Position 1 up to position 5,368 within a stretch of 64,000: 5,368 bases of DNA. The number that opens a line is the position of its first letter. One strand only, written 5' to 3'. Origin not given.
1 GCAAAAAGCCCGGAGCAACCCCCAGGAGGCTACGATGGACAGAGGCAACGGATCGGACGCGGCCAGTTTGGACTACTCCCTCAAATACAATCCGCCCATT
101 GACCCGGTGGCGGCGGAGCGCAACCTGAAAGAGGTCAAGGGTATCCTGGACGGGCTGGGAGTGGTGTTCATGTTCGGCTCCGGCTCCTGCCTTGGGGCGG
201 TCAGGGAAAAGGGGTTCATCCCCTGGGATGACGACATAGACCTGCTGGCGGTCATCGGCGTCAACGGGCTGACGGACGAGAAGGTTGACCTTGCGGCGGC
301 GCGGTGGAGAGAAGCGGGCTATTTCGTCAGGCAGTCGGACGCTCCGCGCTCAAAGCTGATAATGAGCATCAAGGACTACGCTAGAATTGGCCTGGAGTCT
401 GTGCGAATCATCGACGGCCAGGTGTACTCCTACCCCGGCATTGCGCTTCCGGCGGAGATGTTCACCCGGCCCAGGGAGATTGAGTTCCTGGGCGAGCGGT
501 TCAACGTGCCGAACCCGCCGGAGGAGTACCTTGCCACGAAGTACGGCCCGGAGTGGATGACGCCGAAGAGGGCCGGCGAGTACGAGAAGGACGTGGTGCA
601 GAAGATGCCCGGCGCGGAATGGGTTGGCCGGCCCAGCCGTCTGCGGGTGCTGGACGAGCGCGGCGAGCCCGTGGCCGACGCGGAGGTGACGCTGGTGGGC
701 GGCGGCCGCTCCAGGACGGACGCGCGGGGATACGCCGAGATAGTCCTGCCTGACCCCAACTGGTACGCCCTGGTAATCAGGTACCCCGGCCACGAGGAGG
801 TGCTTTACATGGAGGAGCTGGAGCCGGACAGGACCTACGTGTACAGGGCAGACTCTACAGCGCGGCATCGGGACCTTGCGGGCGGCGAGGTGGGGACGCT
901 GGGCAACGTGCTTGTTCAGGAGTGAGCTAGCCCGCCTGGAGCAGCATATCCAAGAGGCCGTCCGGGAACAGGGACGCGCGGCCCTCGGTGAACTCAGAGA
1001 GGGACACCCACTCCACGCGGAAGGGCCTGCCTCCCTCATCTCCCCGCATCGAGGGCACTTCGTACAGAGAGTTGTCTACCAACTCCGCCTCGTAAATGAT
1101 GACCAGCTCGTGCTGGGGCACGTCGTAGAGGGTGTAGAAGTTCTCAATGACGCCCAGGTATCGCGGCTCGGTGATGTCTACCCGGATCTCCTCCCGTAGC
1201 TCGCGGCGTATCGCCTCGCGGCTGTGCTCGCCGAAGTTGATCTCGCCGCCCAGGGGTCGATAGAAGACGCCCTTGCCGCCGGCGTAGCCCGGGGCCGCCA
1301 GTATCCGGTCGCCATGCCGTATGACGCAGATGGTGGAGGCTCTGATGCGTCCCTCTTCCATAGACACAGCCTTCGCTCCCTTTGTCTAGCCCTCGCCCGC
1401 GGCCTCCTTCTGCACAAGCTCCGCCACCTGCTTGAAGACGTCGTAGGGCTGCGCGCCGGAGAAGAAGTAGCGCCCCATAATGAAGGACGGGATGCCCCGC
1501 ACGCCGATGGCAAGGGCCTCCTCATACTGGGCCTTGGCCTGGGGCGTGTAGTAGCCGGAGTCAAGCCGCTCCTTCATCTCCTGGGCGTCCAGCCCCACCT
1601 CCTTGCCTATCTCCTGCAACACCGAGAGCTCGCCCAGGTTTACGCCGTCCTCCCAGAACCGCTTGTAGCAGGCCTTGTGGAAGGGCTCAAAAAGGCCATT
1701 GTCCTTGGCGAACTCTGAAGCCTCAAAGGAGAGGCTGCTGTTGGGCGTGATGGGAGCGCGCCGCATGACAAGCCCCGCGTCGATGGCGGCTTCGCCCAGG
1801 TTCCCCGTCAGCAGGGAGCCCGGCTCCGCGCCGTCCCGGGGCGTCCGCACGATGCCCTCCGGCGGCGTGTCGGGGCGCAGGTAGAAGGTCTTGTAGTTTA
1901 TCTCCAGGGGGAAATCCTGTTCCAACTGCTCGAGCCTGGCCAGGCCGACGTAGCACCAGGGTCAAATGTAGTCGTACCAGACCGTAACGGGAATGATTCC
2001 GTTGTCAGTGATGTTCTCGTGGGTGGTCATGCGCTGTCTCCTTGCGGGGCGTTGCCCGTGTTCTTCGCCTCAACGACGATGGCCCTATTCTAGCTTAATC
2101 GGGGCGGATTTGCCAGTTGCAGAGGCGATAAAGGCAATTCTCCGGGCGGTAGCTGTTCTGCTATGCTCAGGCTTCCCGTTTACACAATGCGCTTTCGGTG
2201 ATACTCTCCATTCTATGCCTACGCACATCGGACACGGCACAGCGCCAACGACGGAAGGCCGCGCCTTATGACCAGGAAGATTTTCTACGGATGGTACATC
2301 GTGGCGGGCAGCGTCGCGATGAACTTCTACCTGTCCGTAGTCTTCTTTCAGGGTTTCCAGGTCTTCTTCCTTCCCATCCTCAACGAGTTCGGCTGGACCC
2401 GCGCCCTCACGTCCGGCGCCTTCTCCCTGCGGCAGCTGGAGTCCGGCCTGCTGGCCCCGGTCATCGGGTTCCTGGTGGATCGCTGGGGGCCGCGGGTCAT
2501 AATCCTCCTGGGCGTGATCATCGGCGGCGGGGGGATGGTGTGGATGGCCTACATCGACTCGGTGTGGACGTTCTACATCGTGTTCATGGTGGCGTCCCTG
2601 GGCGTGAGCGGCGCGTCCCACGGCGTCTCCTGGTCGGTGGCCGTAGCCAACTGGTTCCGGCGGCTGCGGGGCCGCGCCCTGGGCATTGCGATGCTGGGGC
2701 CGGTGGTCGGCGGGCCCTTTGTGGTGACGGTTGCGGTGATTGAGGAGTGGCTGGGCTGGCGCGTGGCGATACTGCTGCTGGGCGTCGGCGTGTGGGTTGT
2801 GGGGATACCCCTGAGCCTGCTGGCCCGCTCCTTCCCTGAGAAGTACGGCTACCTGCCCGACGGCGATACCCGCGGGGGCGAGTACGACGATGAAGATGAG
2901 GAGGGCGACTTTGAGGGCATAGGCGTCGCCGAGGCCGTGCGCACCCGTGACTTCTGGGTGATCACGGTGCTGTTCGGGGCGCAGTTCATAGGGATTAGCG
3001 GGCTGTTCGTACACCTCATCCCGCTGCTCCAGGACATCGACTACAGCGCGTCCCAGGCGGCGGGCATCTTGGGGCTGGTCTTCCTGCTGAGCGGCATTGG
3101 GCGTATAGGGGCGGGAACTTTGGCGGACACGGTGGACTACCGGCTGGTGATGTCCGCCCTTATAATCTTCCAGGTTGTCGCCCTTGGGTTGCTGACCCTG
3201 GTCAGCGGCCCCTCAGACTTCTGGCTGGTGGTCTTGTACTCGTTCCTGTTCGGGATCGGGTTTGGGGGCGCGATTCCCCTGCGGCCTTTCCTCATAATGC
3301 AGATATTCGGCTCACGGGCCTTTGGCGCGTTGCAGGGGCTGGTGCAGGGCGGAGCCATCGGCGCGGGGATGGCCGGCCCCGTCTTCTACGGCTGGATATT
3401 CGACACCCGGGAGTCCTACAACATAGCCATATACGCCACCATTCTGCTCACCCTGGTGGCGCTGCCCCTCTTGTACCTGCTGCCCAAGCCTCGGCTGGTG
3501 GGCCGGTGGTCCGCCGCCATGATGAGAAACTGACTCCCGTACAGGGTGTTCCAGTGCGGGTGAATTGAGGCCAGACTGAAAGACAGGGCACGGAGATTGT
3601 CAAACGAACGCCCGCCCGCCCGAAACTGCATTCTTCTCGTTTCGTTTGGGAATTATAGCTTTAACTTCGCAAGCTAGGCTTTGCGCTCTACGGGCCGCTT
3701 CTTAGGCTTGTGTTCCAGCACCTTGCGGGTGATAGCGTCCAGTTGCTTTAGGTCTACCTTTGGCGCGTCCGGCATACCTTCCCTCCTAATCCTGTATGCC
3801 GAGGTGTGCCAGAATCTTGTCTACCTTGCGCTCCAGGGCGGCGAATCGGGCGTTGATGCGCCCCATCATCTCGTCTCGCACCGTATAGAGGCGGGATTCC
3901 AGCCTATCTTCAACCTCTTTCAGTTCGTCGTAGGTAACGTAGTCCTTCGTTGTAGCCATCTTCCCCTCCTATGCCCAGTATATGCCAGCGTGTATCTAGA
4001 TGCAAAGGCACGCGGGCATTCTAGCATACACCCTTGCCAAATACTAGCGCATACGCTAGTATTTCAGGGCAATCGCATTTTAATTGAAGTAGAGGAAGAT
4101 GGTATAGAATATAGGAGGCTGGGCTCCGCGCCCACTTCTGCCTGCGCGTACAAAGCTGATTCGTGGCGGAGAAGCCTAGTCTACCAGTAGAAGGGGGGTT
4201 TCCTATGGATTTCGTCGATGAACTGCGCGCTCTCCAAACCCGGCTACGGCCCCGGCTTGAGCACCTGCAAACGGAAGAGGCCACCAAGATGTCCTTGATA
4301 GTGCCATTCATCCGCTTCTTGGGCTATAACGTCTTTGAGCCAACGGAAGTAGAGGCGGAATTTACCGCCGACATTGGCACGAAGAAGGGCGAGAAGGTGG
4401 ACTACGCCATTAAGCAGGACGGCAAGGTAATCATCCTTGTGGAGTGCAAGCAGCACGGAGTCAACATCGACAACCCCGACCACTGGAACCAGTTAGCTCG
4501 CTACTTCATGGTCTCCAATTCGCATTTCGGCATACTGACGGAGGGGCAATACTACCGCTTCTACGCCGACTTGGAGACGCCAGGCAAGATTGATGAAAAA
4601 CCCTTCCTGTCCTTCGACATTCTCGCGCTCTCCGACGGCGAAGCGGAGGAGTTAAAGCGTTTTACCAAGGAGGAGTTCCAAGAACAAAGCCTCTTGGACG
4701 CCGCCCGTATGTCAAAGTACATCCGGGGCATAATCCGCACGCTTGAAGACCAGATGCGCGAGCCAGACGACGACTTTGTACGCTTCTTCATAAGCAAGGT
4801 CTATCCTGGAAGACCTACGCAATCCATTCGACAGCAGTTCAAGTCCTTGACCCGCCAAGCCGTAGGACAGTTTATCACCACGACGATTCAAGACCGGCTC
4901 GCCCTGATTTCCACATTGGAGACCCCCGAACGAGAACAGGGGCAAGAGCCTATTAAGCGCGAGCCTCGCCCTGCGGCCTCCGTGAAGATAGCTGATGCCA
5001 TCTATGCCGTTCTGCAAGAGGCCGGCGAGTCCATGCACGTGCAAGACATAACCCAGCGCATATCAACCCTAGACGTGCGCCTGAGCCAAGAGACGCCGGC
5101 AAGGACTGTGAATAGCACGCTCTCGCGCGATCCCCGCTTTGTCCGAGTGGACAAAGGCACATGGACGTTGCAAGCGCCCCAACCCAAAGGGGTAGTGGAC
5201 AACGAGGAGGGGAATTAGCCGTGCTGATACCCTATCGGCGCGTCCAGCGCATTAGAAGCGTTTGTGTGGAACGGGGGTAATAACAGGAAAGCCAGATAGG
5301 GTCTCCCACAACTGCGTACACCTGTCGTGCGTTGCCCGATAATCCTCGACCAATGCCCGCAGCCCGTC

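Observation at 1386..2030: In-frame TGA at the first Cys of the CxxC motif of a DsbA/FrnE-like oxidoreductase: probable UxxC selenoprotein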

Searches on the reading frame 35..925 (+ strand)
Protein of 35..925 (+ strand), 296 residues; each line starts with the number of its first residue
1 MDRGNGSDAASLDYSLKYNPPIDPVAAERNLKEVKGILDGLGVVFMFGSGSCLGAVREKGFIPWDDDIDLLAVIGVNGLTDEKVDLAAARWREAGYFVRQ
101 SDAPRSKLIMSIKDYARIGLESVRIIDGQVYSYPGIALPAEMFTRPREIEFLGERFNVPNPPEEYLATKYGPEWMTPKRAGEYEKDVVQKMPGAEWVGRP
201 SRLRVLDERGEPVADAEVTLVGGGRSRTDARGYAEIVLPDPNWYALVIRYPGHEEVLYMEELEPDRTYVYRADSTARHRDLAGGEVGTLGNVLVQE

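Call 61: search_protein_families(library=pfam, proteins=[window:35-925:+], max_evalue=0.001)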
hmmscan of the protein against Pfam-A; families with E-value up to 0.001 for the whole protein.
window:35-925:+ (296 aa): 3 families
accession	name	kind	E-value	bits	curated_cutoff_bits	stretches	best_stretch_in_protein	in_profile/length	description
PF04991.19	LicD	-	2.3e-15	57.7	22.6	1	44-70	7-33/227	LicD family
PF13620.12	CarboxypepD_reg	-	1.6e-06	28.8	32.3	1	204-256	5-62/82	Carboxypeptidase regulatory-like domain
PF10670.15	DUF4198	-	0.0005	20.7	34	1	192-250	140-207/209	Domain of unknown function (DUF4198)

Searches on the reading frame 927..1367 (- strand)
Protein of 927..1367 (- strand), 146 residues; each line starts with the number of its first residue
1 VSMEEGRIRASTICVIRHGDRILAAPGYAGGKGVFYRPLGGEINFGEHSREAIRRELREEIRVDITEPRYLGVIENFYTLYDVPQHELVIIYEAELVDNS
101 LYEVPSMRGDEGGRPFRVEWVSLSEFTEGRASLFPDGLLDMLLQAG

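Call 61: search_protein_families(library=pfam, proteins=[window:927-1367:-], max_evalue=0.001)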
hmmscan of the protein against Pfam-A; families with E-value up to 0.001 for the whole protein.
window:927-1367:- (146 aa): 1 family
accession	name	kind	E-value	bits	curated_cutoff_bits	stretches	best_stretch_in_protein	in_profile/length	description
PF00293.34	NUDIX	-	9.8e-10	39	21.1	1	10-127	4-119/134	NUDIX domain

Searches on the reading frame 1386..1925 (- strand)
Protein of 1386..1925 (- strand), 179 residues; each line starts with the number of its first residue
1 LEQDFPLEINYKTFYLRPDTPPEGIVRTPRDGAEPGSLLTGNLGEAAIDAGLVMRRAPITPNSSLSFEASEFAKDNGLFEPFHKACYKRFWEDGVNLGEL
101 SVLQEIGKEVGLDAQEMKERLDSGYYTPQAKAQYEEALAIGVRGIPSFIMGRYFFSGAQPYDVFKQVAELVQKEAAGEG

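Call 67: find_encoding_contigs(protein=window:1386-1925:-, flank=1000, max_places=5)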
Protein window:1386-1925:- (179 aa): no gene with exactly this product is on record in the collection.

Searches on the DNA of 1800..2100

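Call 7: search_rna_families(source=window, start=1800, end=2100, threshold=evalue, max_evalue=10, show_alignments=3)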
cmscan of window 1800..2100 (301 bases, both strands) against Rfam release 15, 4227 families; matches with E-value up to 10: 0.
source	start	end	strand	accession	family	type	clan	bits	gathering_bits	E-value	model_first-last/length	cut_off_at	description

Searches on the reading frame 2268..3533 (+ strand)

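Call 61: search_protein_families(library=pfam, proteins=[window:2268-3533:+], max_evalue=0.001)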
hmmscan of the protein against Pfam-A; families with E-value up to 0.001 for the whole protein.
window:2268-3533:+ (421 aa): 2 families
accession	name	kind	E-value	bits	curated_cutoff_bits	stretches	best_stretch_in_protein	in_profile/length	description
PF07690.21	MFS_1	-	3.1e-39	135.3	33.4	2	23-337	7-313/347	Major Facilitator Superfamily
PF12832.13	MFS_1_like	-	1.1e-05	25.1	25.2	1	161-381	156-365/373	MFS_1 like family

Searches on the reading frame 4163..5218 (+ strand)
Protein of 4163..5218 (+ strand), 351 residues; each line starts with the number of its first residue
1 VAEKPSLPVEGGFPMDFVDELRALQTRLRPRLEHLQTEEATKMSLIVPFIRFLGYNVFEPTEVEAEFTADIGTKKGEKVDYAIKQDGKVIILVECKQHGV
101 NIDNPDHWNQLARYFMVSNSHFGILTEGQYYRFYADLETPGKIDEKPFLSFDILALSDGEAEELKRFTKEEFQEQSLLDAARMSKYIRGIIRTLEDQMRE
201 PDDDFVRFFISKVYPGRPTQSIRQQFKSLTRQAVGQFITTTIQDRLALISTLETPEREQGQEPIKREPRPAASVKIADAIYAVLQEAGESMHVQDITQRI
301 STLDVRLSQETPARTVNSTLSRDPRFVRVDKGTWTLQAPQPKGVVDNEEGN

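Call 61: search_protein_families(library=pfam, proteins=[window:4163-5218:+], max_evalue=0.001)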
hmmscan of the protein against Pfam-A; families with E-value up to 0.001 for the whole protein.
window:4163-5218:+ (351 aa): 3 families
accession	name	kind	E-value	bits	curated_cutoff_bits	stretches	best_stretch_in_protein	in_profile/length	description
PF04313.20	HSDR_N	-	1.5e-11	45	25.1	1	74-140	123-196/198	Type I restriction enzyme R protein N terminus (HSDR_N)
PF05066.19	HARE-HTH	-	1.7e-11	44.8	25.9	1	276-337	3-69/71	HB1, ASXL, restriction endonuclease HTH domain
PF13588.12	HSDR_N_2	-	9.2e-09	35.8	25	1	58-135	19-95/110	Type I restriction enzyme R protein N terminus (HSDR_N)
